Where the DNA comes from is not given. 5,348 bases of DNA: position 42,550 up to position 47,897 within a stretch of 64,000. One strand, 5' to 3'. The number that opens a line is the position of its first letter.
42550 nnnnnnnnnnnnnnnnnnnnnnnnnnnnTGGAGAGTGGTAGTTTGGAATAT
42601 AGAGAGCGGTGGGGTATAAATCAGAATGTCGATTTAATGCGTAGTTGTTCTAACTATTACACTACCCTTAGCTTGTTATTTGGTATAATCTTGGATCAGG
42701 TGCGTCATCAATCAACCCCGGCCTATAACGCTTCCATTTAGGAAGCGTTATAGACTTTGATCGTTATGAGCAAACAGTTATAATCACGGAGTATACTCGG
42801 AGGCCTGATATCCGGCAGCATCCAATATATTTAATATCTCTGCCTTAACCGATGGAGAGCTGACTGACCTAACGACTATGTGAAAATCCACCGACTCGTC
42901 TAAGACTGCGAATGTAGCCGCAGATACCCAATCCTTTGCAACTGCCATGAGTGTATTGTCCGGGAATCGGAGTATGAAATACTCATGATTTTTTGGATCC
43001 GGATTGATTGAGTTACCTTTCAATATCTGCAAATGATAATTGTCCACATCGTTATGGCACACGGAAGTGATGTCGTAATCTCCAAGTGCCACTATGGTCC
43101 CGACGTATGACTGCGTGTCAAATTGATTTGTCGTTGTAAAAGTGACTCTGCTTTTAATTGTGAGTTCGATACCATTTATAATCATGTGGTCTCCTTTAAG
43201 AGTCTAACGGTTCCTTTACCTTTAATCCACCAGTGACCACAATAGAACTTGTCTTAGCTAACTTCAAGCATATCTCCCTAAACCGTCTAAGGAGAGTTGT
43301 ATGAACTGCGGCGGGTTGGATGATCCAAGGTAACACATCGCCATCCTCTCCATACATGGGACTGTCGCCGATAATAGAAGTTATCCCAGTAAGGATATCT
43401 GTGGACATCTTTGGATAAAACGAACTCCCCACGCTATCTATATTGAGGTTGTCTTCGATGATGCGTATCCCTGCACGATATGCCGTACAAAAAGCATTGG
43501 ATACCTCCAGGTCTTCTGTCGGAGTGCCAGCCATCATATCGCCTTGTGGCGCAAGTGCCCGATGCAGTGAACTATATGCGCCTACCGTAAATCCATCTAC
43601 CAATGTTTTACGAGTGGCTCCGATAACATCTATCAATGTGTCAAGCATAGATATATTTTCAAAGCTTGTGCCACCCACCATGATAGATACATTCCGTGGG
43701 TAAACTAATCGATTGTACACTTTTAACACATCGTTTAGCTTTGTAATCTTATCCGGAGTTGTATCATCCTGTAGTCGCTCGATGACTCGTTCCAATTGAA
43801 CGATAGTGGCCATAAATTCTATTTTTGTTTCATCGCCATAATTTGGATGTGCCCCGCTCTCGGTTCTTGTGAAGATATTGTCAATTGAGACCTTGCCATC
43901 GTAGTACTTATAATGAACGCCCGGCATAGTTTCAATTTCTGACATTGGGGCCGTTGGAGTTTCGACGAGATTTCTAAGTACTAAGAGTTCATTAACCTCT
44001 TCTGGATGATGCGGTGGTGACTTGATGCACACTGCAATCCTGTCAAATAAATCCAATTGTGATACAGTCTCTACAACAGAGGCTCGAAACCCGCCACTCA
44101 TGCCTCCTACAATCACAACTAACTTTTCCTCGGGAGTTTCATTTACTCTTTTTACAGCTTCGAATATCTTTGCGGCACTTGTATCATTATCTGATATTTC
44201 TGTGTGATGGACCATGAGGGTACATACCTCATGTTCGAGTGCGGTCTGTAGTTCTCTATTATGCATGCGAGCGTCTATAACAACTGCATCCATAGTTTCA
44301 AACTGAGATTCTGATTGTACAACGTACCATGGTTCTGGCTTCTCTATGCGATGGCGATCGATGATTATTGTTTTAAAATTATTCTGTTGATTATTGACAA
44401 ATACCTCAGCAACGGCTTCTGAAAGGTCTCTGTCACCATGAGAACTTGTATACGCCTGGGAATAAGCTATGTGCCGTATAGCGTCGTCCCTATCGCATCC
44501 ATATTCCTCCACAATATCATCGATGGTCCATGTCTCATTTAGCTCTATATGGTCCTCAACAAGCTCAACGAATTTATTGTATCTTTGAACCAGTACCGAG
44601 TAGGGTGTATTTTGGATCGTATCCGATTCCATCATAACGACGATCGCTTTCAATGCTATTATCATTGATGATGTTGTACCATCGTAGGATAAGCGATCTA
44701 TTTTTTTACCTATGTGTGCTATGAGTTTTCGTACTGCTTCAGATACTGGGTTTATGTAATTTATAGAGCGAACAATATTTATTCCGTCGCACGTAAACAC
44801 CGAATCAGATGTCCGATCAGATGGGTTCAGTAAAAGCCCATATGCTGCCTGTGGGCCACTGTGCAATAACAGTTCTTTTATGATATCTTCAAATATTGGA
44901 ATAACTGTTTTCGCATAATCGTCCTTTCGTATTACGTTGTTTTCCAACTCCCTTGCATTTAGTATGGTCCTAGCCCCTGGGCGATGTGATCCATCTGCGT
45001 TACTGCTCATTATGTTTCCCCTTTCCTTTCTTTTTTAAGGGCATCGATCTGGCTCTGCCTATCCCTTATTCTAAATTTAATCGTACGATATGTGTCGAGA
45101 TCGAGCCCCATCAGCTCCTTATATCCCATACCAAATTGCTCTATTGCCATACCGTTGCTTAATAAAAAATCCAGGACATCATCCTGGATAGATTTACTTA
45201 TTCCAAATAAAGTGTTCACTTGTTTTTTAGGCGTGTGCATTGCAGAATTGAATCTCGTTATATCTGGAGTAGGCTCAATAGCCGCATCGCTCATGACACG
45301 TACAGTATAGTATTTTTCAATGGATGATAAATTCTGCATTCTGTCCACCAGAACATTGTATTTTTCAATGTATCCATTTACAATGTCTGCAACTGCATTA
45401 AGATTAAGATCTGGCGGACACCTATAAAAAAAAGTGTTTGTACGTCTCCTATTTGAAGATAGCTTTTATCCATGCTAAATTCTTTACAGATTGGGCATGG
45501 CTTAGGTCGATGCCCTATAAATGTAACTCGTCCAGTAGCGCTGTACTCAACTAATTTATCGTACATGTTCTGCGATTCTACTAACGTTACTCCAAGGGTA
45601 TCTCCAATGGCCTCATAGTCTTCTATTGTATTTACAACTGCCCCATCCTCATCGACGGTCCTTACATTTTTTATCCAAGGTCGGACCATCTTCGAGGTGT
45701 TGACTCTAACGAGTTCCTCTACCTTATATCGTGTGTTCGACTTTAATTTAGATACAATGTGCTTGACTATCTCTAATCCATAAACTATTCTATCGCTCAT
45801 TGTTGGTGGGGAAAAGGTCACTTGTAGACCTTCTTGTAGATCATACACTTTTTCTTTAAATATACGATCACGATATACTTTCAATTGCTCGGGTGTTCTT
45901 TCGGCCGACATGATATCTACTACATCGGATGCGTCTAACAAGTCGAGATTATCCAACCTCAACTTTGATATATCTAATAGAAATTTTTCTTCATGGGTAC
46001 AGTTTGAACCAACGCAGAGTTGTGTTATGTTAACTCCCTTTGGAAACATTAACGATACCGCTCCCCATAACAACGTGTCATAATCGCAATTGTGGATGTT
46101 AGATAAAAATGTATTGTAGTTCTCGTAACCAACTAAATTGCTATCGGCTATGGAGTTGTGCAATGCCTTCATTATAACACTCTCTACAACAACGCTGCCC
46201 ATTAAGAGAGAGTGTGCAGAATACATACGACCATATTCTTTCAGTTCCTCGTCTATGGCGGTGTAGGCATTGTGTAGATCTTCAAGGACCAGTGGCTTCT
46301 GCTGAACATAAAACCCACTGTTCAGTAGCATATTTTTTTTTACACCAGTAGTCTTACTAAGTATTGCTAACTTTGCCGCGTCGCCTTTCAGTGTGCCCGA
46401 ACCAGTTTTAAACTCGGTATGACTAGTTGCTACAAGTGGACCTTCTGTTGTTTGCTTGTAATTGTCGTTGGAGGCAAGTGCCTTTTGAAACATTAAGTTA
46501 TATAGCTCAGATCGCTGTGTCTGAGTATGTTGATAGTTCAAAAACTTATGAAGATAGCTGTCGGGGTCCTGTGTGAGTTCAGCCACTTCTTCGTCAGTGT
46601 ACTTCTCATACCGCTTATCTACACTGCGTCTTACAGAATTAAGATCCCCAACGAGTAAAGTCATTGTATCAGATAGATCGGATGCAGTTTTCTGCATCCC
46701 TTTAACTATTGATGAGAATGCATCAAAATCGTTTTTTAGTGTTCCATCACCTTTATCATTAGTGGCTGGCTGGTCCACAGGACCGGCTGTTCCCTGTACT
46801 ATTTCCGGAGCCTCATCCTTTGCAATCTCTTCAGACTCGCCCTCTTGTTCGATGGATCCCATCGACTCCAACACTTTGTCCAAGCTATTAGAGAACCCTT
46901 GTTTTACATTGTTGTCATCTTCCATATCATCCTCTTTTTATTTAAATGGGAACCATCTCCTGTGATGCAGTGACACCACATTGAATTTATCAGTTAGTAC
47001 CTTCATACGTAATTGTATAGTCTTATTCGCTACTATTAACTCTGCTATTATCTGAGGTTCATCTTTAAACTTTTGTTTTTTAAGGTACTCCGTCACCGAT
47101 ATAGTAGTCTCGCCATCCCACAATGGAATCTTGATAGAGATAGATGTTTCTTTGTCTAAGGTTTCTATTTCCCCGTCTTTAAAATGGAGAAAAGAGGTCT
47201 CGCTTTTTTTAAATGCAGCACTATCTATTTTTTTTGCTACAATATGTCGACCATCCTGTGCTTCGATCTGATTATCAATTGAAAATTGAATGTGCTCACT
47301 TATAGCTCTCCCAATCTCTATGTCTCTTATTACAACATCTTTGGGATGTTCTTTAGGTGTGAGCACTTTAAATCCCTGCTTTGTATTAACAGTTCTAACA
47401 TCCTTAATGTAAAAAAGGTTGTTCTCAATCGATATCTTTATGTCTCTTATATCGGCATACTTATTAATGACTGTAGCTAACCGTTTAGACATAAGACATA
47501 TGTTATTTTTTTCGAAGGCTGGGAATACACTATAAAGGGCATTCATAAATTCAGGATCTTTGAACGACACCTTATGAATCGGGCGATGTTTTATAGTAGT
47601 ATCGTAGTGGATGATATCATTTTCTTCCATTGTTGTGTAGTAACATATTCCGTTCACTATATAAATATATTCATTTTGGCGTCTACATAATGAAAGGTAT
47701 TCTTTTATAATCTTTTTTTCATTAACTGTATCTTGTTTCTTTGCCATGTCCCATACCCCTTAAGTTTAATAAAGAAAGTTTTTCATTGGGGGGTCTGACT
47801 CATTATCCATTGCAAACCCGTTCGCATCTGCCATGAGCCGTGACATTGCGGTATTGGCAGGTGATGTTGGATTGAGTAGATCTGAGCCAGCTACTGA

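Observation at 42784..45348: Phage-encoded GroEL-like chaperonin in a translationally coupled operon, with a possible small partner gene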

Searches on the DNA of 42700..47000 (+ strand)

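Call 7: search_dna_similar(query=window:42700-47000:+, collection=phages, mode=near, max_rows=20)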
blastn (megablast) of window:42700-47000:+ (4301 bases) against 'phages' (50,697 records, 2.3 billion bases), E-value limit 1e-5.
No match.

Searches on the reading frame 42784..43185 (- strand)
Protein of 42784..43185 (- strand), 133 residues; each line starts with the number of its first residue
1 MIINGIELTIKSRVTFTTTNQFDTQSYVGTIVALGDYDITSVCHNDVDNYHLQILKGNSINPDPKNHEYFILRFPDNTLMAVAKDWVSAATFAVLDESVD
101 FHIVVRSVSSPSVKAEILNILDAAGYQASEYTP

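Call 4: search_protein_families(library=pfam, proteins=[window:42784-43185:-], max_evalue=1)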
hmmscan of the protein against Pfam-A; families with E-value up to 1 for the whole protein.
window:42784-43185:- (133 aa): 2 families
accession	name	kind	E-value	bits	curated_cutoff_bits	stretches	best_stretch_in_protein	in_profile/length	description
PF20287.3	SH3DP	-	1.4e-08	34.9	25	1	9-126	2-121/122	SH3 fold domain associated with phage DNA polymerases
PF00519.23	PPV_E1_C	-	0.16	11.6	26.5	1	20-94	155-227/289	Papillomavirus helicase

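Call 5: search_protein_families(library=phrogs, proteins=[window:42784-43185:-], max_evalue=0.01)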
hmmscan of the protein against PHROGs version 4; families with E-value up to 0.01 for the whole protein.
window:42784-43185:- (133 aa): 1 family
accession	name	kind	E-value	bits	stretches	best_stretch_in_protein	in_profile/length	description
phrog_3235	-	unknown function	3.4e-09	37.4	1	8-131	7-133/138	-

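Call 19: search_dna_similar(query=window:42784-43185:-, collection=phages, mode=protein, max_rows=30, max_evalue=1)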
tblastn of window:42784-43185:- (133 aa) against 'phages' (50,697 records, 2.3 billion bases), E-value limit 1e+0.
Records with a match: 2; places in all: 2; records where one place covers at least 80% of the query: 0.
Best place of each record, by identity: <60% 2.
By first word of the organism name: Synechococcus 2.
By host as written in the record: Synechococcus sp. WH 7803 2.
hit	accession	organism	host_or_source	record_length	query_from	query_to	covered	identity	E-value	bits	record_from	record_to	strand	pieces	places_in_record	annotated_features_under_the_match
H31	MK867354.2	Synechococcus phage S-SCSM1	Synechococcus sp. WH 7803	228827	34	125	69%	30.1%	5e-1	35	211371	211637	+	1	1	2OG-Fe(II) oxygenase superfamily protein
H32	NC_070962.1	Synechococcus phage S-SCSM1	Synechococcus sp. WH 7803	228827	34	125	69%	30.1%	5e-1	35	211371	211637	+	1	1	2OG-Fe(II) oxygenase superfamily protein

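Call 36: search_solved_structures(query=A3, max_evalue=10, show_alignments=1)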
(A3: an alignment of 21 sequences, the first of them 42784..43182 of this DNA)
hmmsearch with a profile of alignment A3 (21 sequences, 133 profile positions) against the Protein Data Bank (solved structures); distinct sequences matched with E-value up to 10: 4.
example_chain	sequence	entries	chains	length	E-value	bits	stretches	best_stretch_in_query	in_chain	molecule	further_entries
9xqs_M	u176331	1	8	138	1.5e-31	112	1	3-132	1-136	PHIKZ049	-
11lx_V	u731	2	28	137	4.4e-13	52.2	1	11-126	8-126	SH3 fold domain-containing protein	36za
2l69_A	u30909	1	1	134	0.85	12.5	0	101-131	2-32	Rossmann 2x3 fold protein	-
8hmo_A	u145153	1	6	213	1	12.2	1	46-78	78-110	Metal-dependent hydrolase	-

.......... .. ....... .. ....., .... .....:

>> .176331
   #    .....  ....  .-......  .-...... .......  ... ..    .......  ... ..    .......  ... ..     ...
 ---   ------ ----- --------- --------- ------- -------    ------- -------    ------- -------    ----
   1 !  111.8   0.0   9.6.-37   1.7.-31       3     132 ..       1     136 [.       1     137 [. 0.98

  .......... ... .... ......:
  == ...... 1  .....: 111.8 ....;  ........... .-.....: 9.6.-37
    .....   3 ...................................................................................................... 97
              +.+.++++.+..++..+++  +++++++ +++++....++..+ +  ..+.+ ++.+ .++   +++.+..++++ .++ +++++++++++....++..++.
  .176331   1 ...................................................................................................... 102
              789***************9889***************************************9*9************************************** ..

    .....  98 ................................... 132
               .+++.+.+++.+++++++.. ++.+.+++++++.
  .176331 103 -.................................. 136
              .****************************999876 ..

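Call 80: search_solved_structures(query=A8, max_evalue=1, show_alignments=2)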
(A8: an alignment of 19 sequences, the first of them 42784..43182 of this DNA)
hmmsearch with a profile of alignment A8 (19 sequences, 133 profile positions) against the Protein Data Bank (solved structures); distinct sequences matched with E-value up to 1: 5.
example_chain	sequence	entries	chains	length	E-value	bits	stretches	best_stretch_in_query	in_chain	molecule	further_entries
9xqs_M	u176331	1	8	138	8e-09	38.4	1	3-125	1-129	PHIKZ049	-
11lx_V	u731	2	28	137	2e-08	37.1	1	11-126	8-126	SH3 fold domain-containing protein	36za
8pjr_A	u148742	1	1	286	0.059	16.2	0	25-52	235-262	SAKe6AC-LB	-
8hmo_A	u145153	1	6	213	0.62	12.9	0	47-78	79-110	Metal-dependent hydrolase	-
1y56_B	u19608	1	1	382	0.95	12.3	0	15-46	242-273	sarcosine oxidase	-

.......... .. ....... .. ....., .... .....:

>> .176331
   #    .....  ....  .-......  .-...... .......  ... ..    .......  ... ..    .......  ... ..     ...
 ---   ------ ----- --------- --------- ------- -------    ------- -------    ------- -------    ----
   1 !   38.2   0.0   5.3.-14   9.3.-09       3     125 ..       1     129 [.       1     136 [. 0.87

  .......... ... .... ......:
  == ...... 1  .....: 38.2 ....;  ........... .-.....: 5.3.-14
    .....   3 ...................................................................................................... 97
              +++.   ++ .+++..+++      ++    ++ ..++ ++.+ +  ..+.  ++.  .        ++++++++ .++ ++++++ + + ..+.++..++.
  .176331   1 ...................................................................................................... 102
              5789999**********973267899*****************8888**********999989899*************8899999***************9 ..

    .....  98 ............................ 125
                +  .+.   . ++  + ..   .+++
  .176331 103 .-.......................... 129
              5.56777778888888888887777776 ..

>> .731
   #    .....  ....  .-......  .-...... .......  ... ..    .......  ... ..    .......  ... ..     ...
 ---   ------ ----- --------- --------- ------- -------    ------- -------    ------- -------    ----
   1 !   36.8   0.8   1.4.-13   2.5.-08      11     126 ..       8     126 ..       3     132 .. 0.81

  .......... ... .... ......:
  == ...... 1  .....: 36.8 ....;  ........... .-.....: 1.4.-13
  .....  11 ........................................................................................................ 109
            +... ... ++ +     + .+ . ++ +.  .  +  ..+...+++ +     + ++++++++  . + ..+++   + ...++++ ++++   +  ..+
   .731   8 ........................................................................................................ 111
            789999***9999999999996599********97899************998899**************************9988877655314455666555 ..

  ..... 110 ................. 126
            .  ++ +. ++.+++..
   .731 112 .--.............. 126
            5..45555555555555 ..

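Call 81: search_protein_families(library=pfam, alignment_id=A8, max_evalue=0.01)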
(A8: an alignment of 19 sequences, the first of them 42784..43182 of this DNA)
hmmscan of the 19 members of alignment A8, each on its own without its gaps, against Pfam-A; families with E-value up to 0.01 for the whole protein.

A. member 1, window:42784-43182:- (132 aa): 1 family
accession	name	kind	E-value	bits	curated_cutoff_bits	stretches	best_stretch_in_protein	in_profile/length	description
PF20287.3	SH3DP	-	1.3e-08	34.9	25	1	8-125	2-121/122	SH3 fold domain associated with phage DNA polymerases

B. families by the number of members that match (of 19 scanned): 1 family
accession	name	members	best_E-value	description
PF20287.3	SH3DP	16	2.6e-14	SH3 fold domain associated with phage DNA polymerases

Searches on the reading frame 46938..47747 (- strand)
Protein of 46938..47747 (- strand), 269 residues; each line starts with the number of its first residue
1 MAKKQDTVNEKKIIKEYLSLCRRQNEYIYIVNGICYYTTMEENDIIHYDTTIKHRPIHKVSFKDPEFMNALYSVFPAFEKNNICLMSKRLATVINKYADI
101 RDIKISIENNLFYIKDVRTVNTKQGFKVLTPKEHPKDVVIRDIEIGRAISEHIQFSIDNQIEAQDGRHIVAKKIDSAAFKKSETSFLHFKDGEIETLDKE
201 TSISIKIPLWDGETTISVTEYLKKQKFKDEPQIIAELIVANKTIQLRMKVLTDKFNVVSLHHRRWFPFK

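Call 15: search_protein_families(library=pfam, proteins=[window:46938-47747:-], max_evalue=0.01)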
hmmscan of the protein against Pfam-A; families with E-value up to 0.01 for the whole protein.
window:46938-47747:- (269 aa): 0 families

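Call 48: search_solved_structures(query=A5, max_evalue=1)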
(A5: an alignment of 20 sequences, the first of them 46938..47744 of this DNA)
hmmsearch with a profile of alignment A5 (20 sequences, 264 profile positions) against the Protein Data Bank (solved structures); distinct sequences matched with E-value up to 1: 2.
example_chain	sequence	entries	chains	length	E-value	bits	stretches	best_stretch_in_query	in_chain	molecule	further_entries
28yj_A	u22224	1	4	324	0.58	12.7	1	113-237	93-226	Uromodulin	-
4xlg_B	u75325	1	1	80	0.91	12.1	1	70-111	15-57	Structure-specific endonuclease subunit SLX4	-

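Call 58: search_protein_families(library=phrogs, proteins=[window:46938-47747:-], max_evalue=0.001)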
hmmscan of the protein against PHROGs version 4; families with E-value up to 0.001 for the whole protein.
window:46938-47747:- (269 aa): 0 families
